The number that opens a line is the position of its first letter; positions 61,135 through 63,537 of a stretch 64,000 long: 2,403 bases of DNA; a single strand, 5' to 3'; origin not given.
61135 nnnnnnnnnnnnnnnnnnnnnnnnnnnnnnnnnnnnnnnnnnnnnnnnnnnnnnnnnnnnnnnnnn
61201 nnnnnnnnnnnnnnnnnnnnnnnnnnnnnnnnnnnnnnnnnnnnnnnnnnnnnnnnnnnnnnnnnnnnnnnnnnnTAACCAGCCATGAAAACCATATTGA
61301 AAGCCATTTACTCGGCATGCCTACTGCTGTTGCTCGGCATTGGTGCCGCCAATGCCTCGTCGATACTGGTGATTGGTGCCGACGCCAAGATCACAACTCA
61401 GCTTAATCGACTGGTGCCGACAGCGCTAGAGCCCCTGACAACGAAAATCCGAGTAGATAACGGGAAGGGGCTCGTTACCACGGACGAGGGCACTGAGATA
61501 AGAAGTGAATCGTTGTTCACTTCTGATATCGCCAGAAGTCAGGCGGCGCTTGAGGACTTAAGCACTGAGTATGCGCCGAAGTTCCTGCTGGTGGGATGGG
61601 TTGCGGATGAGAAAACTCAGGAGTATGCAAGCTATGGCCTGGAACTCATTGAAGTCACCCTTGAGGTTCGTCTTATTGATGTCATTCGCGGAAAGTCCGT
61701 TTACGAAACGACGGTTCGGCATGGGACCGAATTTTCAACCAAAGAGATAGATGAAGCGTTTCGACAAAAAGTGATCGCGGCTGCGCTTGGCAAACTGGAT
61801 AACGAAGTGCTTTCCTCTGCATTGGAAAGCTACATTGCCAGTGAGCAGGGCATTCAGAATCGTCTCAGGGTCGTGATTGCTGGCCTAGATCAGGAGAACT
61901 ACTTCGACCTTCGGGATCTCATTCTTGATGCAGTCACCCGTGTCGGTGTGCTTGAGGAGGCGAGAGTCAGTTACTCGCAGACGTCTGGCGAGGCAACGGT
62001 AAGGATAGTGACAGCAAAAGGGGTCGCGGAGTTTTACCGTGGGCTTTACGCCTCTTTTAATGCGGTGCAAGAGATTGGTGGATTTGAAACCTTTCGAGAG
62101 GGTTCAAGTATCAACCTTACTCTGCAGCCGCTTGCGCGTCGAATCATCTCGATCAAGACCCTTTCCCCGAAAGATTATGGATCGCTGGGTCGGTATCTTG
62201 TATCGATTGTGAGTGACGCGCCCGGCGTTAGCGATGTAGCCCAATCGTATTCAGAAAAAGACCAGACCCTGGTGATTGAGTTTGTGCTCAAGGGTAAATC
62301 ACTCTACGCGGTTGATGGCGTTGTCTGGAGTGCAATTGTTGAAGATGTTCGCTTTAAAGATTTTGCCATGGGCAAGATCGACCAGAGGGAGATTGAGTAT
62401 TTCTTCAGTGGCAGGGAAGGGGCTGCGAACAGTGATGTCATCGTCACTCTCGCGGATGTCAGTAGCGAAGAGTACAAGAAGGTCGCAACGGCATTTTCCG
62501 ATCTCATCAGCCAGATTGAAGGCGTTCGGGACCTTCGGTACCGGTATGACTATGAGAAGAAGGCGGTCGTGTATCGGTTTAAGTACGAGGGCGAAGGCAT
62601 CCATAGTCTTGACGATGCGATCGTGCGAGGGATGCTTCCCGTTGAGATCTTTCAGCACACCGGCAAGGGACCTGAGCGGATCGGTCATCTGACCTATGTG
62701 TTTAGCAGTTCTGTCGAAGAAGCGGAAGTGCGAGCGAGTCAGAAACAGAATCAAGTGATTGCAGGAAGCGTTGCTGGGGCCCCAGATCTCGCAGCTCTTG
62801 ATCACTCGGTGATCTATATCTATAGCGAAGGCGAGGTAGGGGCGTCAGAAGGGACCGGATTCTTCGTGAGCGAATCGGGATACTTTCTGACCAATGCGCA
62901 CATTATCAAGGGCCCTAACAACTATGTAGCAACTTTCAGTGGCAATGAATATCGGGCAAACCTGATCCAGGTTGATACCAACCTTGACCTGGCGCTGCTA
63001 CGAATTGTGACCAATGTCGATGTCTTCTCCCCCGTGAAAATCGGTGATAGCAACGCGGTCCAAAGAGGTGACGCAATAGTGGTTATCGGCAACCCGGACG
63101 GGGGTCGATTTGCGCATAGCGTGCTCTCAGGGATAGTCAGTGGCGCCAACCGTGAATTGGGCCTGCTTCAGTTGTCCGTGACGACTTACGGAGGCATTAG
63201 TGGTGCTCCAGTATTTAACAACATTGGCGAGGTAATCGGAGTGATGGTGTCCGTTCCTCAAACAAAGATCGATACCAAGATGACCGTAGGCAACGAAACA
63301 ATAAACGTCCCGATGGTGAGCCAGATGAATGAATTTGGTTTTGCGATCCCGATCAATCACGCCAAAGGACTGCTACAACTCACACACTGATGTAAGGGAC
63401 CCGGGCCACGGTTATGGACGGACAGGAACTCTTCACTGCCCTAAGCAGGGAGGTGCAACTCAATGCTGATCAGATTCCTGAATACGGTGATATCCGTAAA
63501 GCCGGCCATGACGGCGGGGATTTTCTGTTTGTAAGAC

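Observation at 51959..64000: Low-GC island with a tightly coupled operon of exclusively envelope-targeted proteins (two proteases, TPR scaffold, DUF4384, LPP20/FlgO-like repeat proteins): candidate undescribed extracytoplasmic system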

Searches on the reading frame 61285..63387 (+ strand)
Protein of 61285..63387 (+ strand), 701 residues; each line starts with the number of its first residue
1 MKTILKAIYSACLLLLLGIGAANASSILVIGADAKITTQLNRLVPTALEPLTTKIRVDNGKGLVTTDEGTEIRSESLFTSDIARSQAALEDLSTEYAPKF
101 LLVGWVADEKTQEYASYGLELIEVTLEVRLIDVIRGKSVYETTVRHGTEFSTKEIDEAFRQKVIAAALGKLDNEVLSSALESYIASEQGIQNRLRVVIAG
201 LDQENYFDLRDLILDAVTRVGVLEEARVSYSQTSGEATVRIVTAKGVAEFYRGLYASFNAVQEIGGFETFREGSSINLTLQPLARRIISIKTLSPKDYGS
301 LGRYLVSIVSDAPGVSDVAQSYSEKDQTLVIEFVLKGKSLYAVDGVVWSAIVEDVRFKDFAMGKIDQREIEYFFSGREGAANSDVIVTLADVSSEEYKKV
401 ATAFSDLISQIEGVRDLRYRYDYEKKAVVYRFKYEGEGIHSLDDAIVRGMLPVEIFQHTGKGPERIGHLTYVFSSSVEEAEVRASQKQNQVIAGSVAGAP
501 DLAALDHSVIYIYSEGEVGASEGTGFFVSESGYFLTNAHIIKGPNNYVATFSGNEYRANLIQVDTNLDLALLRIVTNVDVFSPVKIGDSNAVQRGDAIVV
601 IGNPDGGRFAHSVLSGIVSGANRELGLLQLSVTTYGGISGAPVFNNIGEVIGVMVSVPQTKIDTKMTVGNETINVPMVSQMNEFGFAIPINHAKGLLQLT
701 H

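Call 7: search_protein_families(library=pfam, proteins=[window:61285-63387:+], max_evalue=0.1)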
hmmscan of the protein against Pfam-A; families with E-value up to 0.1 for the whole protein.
window:61285-63387:+ (701 aa): 5 families
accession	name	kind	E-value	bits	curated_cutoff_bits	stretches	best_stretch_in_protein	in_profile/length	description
PF13365.12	Trypsin_2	-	1.4e-29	104.1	27.6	1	523-653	1-144/144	Trypsin-like peptidase domain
PF00089.32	Trypsin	-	0.00012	22.5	20.6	1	523-659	27-200/220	Trypsin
PF10459.15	Peptidase_S46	-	0.0086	15.2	22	0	632-654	628-650/698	Peptidase S46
PF01172.24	SBDS_N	-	0.072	13.5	24.6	0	127-163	31-66/88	Shwachman-Bodian-Diamond syndrome (SBDS) N-terminal domain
PF24690.1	NTCP5_P3_N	-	0.087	13.4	27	0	271-324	35-88/109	NTCP5/P3 N-terminal domain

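Call 8: search_protein_families(library=ncbifam, proteins=[window:61285-63387:+], max_evalue=0.1)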
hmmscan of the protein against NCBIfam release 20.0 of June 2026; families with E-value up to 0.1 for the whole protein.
window:61285-63387:+ (701 aa): 12 families
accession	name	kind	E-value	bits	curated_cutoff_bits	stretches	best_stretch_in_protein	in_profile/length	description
TIGR02037.1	degP_htrA_DO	subfamily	1.6e-24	86.7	416.2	1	517-696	56-223/434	Do family serine endopeptidase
NF047968.1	SerProtHtrA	equivalog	1.1e-23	84.2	470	1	519-697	85-253/357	serine protease HtrA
NF041521.1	HhoA_HhoB_HtrA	equivalog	1.3e-17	64.1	450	1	517-658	53-201/335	HhoA/HhoB/HtrA family serine endopeptidase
NF040960.1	MamE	equivalog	2.6e-15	56.1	800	1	520-655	121-265/659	magnetosome formation protease MamE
NF033740.0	MarP_fam_protase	equivalog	5.7e-15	55.2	250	1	484-656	172-353/390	MarP family serine protease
NF050055.1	SerProtHtrAMycob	equivalog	1e-14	54.3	800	1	503-696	209-402/502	serine protease HtrA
NF007526.1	PRK10139.1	equivalog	5.2e-13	48.5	756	1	529-657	100-233/456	serine endoprotease DegQ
TIGR02038.1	protease_degS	equivalog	5.9e-12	45.4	422.95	1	523-660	80-221/351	outer membrane-stress sensor serine endopeptidase DegS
NF053637.1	SerProtHtrAspr2045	equivalog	1.6e-11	43.8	650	1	520-693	102-275/394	serine protease HtrA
NF040961.1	MamO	equivalog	2.9e-11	42.4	800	1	486-659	72-245/648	magnetosome protein MamO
NF008147.1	PRK10898.1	equivalog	1.6e-10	40.6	408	1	521-654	78-215/352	outer membrane-stress sensor serine endopeptidase DegS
NF008189.1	PRK10942.1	equivalog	1.7e-10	40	720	1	525-695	117-276/477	serine endoprotease DegP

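Call 9: find_encoding_contigs(protein=window:61285-63387:+, flank=10000, max_places=10)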
Protein window:61285-63387:+ (701 aa): 23 contigs read that carry it; 10 places shown.
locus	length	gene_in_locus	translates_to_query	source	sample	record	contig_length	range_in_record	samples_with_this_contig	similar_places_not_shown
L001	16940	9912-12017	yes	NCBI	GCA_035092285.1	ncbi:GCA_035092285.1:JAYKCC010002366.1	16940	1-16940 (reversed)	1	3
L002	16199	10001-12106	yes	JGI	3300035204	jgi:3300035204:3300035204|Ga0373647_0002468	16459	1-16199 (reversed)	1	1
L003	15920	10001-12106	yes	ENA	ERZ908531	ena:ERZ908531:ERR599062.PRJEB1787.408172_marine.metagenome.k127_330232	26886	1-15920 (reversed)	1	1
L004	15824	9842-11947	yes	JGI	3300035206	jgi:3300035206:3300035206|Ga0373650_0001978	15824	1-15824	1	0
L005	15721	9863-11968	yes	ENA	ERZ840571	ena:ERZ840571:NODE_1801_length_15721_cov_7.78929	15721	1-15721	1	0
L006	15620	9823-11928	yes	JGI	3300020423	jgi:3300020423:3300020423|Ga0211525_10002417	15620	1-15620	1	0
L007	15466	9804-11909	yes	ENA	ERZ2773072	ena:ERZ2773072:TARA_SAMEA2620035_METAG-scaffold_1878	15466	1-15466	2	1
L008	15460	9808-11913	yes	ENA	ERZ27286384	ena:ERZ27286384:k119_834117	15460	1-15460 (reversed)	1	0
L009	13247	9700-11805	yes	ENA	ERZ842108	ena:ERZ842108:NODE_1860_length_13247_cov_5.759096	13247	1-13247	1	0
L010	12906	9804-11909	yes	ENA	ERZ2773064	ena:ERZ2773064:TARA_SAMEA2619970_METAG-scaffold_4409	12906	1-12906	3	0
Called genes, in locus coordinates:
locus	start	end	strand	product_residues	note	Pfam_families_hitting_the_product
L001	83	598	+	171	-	-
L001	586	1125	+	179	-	-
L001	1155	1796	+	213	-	-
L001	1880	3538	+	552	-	PF01435:Peptidase_M48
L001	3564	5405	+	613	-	PF21033:RMD1-3 (faint), PF25062:ARM_TT21_N (faint), PF25063:ARM_TT21_C (faint), PF00515:TPR_1 (faint), PF07719:TPR_2 (faint), PF13174:TPR_6 (faint), PF13181:TPR_8 (faint), PF13414:TPR_11 (weak), +7 more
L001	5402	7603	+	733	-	PF14326:DUF4384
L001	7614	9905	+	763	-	-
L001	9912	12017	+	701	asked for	PF13365:Trypsin_2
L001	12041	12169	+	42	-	-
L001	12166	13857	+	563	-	PF08238:Sel1, PF00656:Peptidase_C14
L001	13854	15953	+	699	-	PF00656:Peptidase_C14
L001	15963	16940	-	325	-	?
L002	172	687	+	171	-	-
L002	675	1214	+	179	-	-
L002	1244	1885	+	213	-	-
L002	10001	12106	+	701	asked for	PF13365:Trypsin_2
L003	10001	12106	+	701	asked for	PF13365:Trypsin_2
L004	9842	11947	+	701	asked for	PF13365:Trypsin_2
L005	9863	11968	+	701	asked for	PF13365:Trypsin_2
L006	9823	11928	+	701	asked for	PF13365:Trypsin_2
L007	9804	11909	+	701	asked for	PF13365:Trypsin_2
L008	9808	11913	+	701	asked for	PF13365:Trypsin_2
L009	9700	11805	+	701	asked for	PF13365:Trypsin_2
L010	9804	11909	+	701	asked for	PF13365:Trypsin_2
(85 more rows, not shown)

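Call 15: search_protein_families(library=pfam, proteins=[L001:12166-13854:+, L001:13854-15950:+, L001:15963-16919:-], max_evalue=0.01)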
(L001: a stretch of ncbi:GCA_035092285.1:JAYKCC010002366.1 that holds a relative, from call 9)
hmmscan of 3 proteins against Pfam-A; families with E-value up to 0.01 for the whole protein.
L001:12166-13854:+ (563 aa): 3 families
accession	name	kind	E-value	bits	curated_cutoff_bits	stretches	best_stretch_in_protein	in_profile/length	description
PF00656.27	Peptidase_C14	-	2.2e-22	80.4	21.4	1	335-544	3-222/233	Caspase domain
PF08238.18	Sel1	-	1.1e-15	57.9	30.7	2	154-188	2-36/36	Sel1 repeat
PF23310.1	TPR_27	-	0.0021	18.2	27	0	171-223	43-95/110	Plant tetratrico peptide repeats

L001:13854-15950:+ (699 aa): 2 families
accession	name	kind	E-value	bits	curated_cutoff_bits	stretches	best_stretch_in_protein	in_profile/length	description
PF00656.27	Peptidase_C14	-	1.7e-25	90.5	21.4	1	471-681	3-223/233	Caspase domain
PF02493.26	MORN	-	0.0001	22.4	22.5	1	304-324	1-21/23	MORN repeat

L001:15963-16919:- (318 aa): 2 families
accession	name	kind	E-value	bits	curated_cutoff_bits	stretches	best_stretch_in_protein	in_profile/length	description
PF00501.34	AMP-binding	-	3.7e-28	98.9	29.9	1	1-174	212-384/384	AMP-binding enzyme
PF13193.12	AMP-binding_C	-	3.5e-21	76.4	24.5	1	224-298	1-76/76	AMP-binding enzyme C-terminal domain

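Call 63: search_protein_families(library=padloc, proteins=[window:61285-63387:+, L001:12166-13854:+, L001:13854-15950:+], max_evalue=0.01)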
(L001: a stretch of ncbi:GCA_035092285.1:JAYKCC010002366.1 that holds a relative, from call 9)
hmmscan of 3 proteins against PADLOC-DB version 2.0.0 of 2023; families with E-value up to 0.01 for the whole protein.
window:61285-63387:+ (701 aa): 6 families
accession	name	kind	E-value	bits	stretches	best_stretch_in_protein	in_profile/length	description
PDLC02960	RT-Protease_XI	-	1.8e-18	64.8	1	445-677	288-499/506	single gene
PDLC02959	RT-Protease_XI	-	6.7e-16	56.3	1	505-674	336-500/510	single gene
PDLC04593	PDC-M35A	-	1.2e-06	26.5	1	522-614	22-128/216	-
PDLC03855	LmuA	-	2.1e-06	25.3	1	519-653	15-169/425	-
PDLC00169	HamA1|HamA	-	2.9e-06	24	1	509-672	13-186/483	DUF1837 domain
PDLC02159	Avs1b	-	0.00034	16.1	1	519-644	16-155/1924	-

L001:12166-13854:+ (563 aa): 1 family
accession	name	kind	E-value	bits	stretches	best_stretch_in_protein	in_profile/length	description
PDLC02987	caspase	-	3.9e-14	50.7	1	335-485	4-130/453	-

L001:13854-15950:+ (699 aa): 1 family
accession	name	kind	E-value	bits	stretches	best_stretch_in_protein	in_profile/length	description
PDLC02987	caspase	-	7.5e-11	39.9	1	471-613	4-130/453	-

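Call 69: predict_structure(alignment_id=A8)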
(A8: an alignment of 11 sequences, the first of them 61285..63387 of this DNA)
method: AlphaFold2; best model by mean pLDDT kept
length: 701 residues; sequences in the alignment: 11
mean_pLDDT: 66.6   pTM: 0.31
mean pLDDT of the five models: 66.6, 65.7, 65.7, 63.0, 59.6
residues with pLDDT >= 90: 5; 70-90: 384; 50-70: 150; < 50: 162
segments of 3 or more residues with pLDDT < 50: 16-23, 376-382, 480-508, 517-519, 528-534, 537-542, 550-566, 579-638, 645-649, 664-676, 699-701
pLDDT, mean of each block of 10 residues (from residue 1): 68 53 69 83 79 78 81 80 69 82 88 79 88 81 86 79 84 75 61 80 81 86 82 85 77 79 71 79 77 79 87 82 82 73 74 73 65 54 69 75 84 75 75 73 80 78 66 68 36 31 44 52 51 46 50 40 47 56 30 37 39 35 37 46 50 56 46 48 60 55 44
secondary structure, 60 per line:
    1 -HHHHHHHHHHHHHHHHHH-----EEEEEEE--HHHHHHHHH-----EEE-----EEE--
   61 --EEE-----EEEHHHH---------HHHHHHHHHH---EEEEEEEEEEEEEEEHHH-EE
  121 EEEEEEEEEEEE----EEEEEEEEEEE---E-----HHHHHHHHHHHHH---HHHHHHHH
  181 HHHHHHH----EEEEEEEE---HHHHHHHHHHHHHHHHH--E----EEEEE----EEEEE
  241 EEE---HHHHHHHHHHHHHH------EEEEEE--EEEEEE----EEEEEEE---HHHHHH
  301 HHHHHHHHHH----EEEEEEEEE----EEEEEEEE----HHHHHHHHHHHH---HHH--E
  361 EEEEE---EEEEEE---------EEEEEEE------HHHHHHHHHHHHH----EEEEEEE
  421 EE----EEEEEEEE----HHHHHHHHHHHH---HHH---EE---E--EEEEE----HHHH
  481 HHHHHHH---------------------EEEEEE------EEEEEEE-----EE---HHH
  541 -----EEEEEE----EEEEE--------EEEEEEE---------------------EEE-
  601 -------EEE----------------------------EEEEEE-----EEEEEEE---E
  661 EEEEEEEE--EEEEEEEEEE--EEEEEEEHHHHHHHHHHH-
elements in order (helices of 4 or more, strands of 3 or more residues): H2-19 E25-31 H34-42 E48-50 E56-58 E63-65 E71-73 H74-77 H87-96 E100-114 E119-132 E137-147 H157-169 H173-187 E192-199 H203-219 E227-231 E236-243 H247-260 E267-272 E275-280 E285-291 H295-310 E315-323 E328-335 H340-351 E360-365 E369-374 E384-390 H397-409 E414-422 E427-434 H439-450 E468-472 H477-487 E509-514 E521-527 E546-551 E556-560 E569-575 E597-599 E608-610 E639-644 E650-656 E660-668 E671-680 E683-689 H690-700

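Call 71: fold_search(model_id=the predicted structure, library=pdb)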
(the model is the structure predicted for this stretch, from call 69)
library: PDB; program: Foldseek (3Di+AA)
matches with E <= 10: 1595; with E <= 0.001: 25
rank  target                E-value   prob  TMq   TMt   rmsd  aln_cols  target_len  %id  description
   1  5tf6_A                3.2e-06  0.98  0.08  0.14  22.1       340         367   10  Structure and conformational plasticity of the U6 small nuclear ribonucleoprotein core (released 2017-01-11)
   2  4hrv_B                4.5e-06  1.00  0.13  0.53   8.1       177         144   16  Crystal Structure of Lipoprotein GNA1162 from Neisseria meningitidis (released 2013-04-24)
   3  6uxc_B                6.5e-06  1.00  0.15  0.49   6.2       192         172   11  1.65A resolution structure of the hypothetical protein CT253 from Chlamydia trachomatis (released 2020-11-11)
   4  3w1e                  9.1e-06  1.00  0.15  0.26  14.6       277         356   14  Structure of FlgT, a flagellar basal body component protein (released 2013-04-03)
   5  8z5n_0                1.4e-05  1.00  0.15  0.26  15.1       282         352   12  Cryo-EM structure of the LPHT ring (released 2025-10-22)
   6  9lmn_B                2.2e-05  0.98  0.12  0.16  14.0       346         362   12  Crystal structure of a polyketide ABM/SchA-like domain-containing protein WhiE-ORFI from Streptomyces coelicolor (released 2025-11-26)
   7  6uxc_A                3.8e-05  1.00  0.15  0.51   6.0       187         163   11  1.65A resolution structure of the hypothetical protein CT253 from Chlamydia trachomatis (released 2020-11-11)
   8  9lmn_A                1.1e-04  0.95  0.11  0.16  14.6       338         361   13  Crystal structure of a polyketide ABM/SchA-like domain-containing protein WhiE-ORFI from Streptomyces coelicolor (released 2025-11-26)
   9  7b8s_C                1.8e-04  0.41  0.09  0.11  32.5       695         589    9  Fusidic acid bound structure of bacterial efflux pump. (released 2021-10-20)
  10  4hrv_A                2.0e-04  1.00  0.12  0.47   7.2       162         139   14  Crystal Structure of Lipoprotein GNA1162 from Neisseria meningitidis (released 2013-04-24)
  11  2iqi_B                2.0e-04  1.00  0.12  0.36  12.2       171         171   17  Crystal structure of protein XCC0632 from Xanthomonas campestris, Pfam DUF330 (released 2006-11-07)
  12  2iqi_G                3.2e-04  1.00  0.12  0.37  11.8       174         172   15  Crystal structure of protein XCC0632 from Xanthomonas campestris, Pfam DUF330 (released 2006-11-07)
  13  5ent_B                3.2e-04  0.84  0.10  0.12  20.9       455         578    8  Minocycline bound structure of bacterial efflux pump. (released 2016-04-06)
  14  5t0z_C                4.3e-04  1.00  0.14  0.49   5.5       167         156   13  PelC from Geobacter metallireducens (released 2017-03-15)
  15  2iqi_A                4.5e-04  1.00  0.12  0.36  11.6       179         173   16  Crystal structure of protein XCC0632 from Xanthomonas campestris, Pfam DUF330 (released 2006-11-07)
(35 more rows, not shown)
